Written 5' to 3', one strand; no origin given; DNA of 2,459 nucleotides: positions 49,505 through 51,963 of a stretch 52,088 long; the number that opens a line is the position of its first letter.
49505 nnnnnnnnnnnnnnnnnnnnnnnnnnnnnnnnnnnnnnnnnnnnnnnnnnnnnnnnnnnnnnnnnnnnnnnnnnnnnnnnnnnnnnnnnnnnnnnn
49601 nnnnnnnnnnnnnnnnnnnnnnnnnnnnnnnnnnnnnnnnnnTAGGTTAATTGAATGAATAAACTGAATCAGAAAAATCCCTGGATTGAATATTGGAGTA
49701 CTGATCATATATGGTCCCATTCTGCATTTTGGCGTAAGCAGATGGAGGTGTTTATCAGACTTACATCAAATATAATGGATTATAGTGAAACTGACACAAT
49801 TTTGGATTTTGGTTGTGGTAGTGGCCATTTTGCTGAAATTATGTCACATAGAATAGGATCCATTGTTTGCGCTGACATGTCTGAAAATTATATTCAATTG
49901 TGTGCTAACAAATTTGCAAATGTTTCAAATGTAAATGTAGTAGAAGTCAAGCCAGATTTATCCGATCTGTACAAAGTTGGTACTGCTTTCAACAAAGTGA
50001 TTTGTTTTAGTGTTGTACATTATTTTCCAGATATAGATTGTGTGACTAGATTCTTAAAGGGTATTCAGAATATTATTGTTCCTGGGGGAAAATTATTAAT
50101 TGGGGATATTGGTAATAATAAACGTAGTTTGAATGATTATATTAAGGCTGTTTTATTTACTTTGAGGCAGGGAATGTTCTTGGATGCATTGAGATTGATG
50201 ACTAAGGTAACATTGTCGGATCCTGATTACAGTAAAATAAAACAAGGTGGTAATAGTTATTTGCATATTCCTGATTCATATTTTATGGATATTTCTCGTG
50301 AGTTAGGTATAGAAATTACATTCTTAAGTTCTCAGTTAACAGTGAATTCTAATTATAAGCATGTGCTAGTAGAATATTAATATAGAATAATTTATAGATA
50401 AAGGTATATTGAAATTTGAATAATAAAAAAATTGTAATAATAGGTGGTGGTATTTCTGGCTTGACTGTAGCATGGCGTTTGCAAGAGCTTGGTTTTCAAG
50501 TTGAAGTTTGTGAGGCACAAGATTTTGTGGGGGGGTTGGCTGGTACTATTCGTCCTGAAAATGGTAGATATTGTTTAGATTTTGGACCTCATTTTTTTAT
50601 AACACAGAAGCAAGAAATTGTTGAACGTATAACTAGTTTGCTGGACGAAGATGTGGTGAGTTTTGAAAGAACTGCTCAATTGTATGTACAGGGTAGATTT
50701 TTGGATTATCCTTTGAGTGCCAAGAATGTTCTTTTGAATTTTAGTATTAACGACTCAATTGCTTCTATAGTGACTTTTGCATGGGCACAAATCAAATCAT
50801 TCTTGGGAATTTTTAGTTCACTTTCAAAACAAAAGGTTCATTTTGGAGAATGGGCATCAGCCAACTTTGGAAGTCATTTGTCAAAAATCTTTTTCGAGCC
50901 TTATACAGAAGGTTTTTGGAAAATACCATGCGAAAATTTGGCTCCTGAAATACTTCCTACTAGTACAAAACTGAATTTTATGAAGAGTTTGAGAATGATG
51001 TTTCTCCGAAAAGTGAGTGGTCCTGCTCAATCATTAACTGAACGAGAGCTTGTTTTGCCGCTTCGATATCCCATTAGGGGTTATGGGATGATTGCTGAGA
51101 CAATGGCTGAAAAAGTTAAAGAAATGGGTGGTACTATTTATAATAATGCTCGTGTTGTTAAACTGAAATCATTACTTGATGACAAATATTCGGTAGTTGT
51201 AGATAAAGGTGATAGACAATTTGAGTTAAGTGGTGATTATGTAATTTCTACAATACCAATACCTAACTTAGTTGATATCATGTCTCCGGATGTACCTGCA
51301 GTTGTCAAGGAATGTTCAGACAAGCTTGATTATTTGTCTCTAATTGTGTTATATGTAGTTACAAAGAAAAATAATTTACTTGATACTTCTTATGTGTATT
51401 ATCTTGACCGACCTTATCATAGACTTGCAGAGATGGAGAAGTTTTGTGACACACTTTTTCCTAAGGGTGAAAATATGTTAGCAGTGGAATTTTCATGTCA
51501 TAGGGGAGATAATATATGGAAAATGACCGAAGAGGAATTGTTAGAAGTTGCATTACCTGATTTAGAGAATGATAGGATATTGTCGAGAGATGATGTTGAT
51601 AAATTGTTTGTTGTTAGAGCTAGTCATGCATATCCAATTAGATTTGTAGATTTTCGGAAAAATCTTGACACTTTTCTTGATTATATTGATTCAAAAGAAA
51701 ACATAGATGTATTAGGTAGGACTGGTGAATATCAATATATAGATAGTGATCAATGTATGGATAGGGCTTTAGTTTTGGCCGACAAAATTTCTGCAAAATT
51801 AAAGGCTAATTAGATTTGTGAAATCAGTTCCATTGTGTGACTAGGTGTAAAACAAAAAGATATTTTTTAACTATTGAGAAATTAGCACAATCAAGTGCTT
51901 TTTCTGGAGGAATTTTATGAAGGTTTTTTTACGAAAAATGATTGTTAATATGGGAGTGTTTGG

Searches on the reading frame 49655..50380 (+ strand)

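Call 7: search_protein_families(library=pfam, proteins=[window:49655-50380:+], max_evalue=0.001)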
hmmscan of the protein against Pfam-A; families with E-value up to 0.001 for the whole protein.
window:49655-50380:+ (241 aa): 10 families
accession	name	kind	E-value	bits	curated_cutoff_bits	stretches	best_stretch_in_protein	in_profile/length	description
PF13649.12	Methyltransf_25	-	2.4e-12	47.8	27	1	49-145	1-97/97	Methyltransferase domain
PF13847.12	Methyltransf_31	-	2.4e-11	44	27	1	47-154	5-114/145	Methyltransferase domain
PF08242.18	Methyltransf_12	-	2.6e-11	44.6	30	1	50-147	1-98/98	Methyltransferase domain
PF08241.18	Methyltransf_11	-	7.3e-11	43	21.2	1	50-149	1-95/95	Methyltransferase domain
PF13489.12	Methyltransf_23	-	1.1e-09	38.7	27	1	44-155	21-122/164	Methyltransferase domain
PF02353.26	CMAS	-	5.5e-07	29.6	27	1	35-160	52-175/273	Mycolic acid cyclopropane synthetase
PF05401.17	NodS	-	5.8e-06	26.7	24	1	21-152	22-147/201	Nodulation protein S (NodS)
PF01209.24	Ubie_methyltran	-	2.2e-05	24.4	20.1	1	32-149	34-151/233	ubiE/COQ5 methyltransferase family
PF05175.20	MTS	-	2.3e-05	24.6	23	1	40-166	26-153/170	Methyltransferase small domain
PF13679.12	Methyltransf_32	-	0.00014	22.3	27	1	29-90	5-76/143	Methyltransferase domain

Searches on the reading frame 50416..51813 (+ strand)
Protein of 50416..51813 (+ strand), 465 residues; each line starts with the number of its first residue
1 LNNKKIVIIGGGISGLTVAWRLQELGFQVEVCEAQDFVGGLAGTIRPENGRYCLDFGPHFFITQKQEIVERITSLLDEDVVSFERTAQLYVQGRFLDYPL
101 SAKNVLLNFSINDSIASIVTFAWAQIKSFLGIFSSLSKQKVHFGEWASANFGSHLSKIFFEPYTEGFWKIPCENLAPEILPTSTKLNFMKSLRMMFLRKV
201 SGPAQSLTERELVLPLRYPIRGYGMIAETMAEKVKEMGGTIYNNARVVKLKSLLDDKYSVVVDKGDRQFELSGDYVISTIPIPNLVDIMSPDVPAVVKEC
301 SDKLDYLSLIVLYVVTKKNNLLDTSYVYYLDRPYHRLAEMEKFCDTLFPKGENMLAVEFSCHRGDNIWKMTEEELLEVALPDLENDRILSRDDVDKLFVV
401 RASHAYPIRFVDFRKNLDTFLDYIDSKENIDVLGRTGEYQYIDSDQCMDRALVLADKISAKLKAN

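Call 7: search_protein_families(library=pfam, proteins=[window:50416-51813:+], max_evalue=0.001)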
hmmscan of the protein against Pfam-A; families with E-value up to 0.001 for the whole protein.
window:50416-51813:+ (465 aa): 7 families
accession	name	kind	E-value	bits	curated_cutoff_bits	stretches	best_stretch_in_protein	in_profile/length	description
PF01593.30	Amino_oxidase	-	2.7e-30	106.5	19.8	1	13-386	1-364/443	Flavin containing amine oxidoreductase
PF13450.12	NAD_binding_8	-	3.2e-14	53.4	21.9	1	8-69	1-61/68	NAD(P)-binding Rossmann-like domain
PF01266.30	DAO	-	9.6e-11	42.2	27.9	1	5-40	1-37/353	FAD dependent oxidoreductase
PF00070.33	Pyr_redox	-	5e-06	27.4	22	0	5-38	1-34/82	Pyridine nucleotide-disulphide oxidoreductase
PF03275.19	GLF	-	8.8e-06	26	26.3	0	299-365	96-164/203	UDP-galactopyranose mutase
PF07992.20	Pyr_redox_2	-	0.00012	22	26.1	0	4-38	143-177/291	Pyridine nucleotide-disulphide oxidoreductase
PF12831.13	FAD_oxidored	-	0.00088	19.1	27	0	6-42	2-38/416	FAD dependent oxidoreductase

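Call 53: find_encoding_contigs(protein=window:50416-51813:+, flank=10000, max_places=2)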
Protein window:50416-51813:+ (465 aa): 18 contigs read that carry it; 2 places shown.
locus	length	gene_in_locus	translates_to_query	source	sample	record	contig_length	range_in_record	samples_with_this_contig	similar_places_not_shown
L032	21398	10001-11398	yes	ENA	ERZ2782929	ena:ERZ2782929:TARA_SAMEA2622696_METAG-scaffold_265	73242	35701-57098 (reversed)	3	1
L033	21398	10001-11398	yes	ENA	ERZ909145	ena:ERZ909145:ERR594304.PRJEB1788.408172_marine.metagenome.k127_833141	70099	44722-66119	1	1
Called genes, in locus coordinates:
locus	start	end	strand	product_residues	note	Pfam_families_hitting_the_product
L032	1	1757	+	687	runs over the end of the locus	-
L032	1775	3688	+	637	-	PF13522:GATase_6, PF13537:GATase_7, PF12481:DUF3700 (weak), PF00733:Asn_synthase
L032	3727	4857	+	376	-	PF01041:DegT_DnrJ_EryC1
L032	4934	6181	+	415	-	PF08421:Methyltransf_13, PF13489:Methyltransf_23, PF08241:Methyltransf_11 (weak), PF08242:Methyltransf_12 (weak), PF08484:Methyltransf_14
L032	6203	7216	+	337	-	PF01370:Epimerase, PF02719:Polysacc_synt_2, PF03435:Sacchrp_dh_NADP (weak), PF04321:RmlD_sub_bind, PF01073:3Beta_HSD, PF07993:NAD_binding_4 (faint), PF16363:GDP_Man_Dehyd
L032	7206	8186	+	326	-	PF01073:3Beta_HSD, PF01370:Epimerase, PF02719:Polysacc_synt_2, PF04321:RmlD_sub_bind, PF16363:GDP_Man_Dehyd, PF07993:NAD_binding_4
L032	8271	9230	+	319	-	PF01073:3Beta_HSD, PF01370:Epimerase, PF02719:Polysacc_synt_2, PF03435:Sacchrp_dh_NADP (weak), PF04321:RmlD_sub_bind, PF07993:NAD_binding_4, PF13460:NAD_binding_10, PF16363:GDP_Man_Dehyd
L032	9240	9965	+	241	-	PF05401:NodS (weak), PF02353:CMAS (weak), PF05175:MTS (weak), PF13489:Methyltransf_23, PF13847:Methyltransf_31, PF08241:Methyltransf_11, PF08242:Methyltransf_12, PF13649:Methyltransf_25, +1 more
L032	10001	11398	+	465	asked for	PF00070:Pyr_redox (faint), PF01266:DAO, PF01593:Amino_oxidase, PF13450:NAD_binding_8, PF03275:GLF (faint)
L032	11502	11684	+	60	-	PF19451:DUF5989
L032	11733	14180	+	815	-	PF09586:YfhO (weak)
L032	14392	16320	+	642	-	-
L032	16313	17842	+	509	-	PF13231:PMT_2 (weak)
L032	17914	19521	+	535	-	-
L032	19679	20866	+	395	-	PF01370:Epimerase, PF16363:GDP_Man_Dehyd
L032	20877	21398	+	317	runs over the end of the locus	PF01073:3Beta_HSD, PF01370:Epimerase, PF02719:Polysacc_synt_2, PF04321:RmlD_sub_bind, PF13460:NAD_binding_10 (weak), PF16363:GDP_Man_Dehyd, PF07993:NAD_binding_4 (weak)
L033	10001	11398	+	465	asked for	PF00070:Pyr_redox (faint), PF01266:DAO, PF01593:Amino_oxidase, PF13450:NAD_binding_8, PF03275:GLF (faint)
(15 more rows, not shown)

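Call 55: search_protein_families(library=pfam, proteins=[L032:11733-14180:+, L032:14392-16320:+, L032:16313-17842:+, L032:17914-19521:+, L032:11502-11684:+], max_evalue=0.1)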
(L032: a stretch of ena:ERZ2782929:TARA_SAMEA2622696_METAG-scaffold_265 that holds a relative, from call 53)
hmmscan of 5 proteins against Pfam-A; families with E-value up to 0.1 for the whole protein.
L032:11733-14180:+ (815 aa): 1 family
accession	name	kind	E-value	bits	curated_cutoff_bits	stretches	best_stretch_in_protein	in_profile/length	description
PF09586.16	YfhO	-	2.6e-06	26.6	28.5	1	714-790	757-834/835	Bacterial membrane protein YfhO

L032:14392-16320:+ (642 aa): 0 families

L032:16313-17842:+ (509 aa): 1 family
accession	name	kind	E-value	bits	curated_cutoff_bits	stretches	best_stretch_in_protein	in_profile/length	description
PF13231.12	PMT_2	-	5.2e-07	30.4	26.1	1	68-196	4-132/160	Dolichyl-phosphate-mannose-protein mannosyltransferase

L032:17914-19521:+ (535 aa): 0 families

L032:11502-11684:+ (60 aa): 1 family
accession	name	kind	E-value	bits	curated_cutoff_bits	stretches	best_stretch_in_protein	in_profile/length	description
PF19451.5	DUF5989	-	1.5e-17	63.8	27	1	12-60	1-49/49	Family of unknown function (DUF5989)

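Call 62: search_protein_families(library=ncbifam, proteins=[window:50416-51813:+], max_evalue=0.00001)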
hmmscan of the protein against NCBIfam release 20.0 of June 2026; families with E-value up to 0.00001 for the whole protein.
window:50416-51813:+ (465 aa): 26 families (the best 25 are shown)
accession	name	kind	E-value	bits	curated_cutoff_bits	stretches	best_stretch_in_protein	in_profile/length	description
NF005548.0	PRK07208.1-4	equivalog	1.2e-81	274.8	389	1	2-460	2-452/488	hypothetical protein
NF005547.0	PRK07208.1-3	equivalog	6.4e-75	252.7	380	1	2-457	3-440/465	hypothetical protein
NF005545.0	PRK07208.1-1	equivalog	3.6e-60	203.8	451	1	4-461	8-464/504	hypothetical protein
NF005546.0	PRK07208.1-2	equivalog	1.5e-54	185.5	418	2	79-460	110-504/527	hypothetical protein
NF005549.0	PRK07208.1-5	equivalog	4e-36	124.6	587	2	80-459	112-512/534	hypothetical protein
NF005560.0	PRK07233.1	equivalog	4e-35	121.5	252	2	216-458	191-424/435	hypothetical protein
TIGR03467.1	HpnE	equivalog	3.1e-15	56.4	283.05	1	6-385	1-356/430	hydroxysqualene dehydroxylase HpnE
TIGR00031.1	UDP-GALP_mutase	equivalog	1.1e-14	54.2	303.75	1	5-180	3-172/378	UDP-galactopyranose mutase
TIGR00562.1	proto_IX_ox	equivalog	1.7e-14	53.3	97.85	1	3-325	2-326/470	protoporphyrinogen oxidase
NF008845.0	PRK11883.1-5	equivalog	2.2e-13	49.4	560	1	2-289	3-291/468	protoporphyrinogen oxidase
NF008841.0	PRK11883.1-1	equivalog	3e-13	49.5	517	1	2-99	2-102/453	protoporphyrinogen oxidase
TIGR02734.1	crtI_fam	subfamily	2.7e-12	46.2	238.1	1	6-62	1-55/504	phytoene desaturase family protein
TIGR02733.1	desat_CrtD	equivalog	5.4e-12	45.1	549.7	1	4-57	2-53/492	C-3',4' desaturase CrtD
NF042421.1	hydcarot_desat_CrtD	equivalog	1.7e-10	40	500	1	4-88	2-82/487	1-hydroxycarotenoid 3,4-desaturase CrtD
NF058655.1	CrtID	equivalog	2.7e-09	36.4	640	1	6-63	1-56/478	bifunctional phytoene desaturase/3,4-desaturase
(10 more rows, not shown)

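Call 72: search_protein_families(library=pfam, proteins=[L032:14392-16320:+, L032:17914-19521:+], max_evalue=10)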
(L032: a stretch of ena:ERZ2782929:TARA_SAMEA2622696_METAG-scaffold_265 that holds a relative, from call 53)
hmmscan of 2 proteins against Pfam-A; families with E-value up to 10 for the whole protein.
L032:14392-16320:+ (642 aa): 0 families

L032:17914-19521:+ (535 aa): 0 families
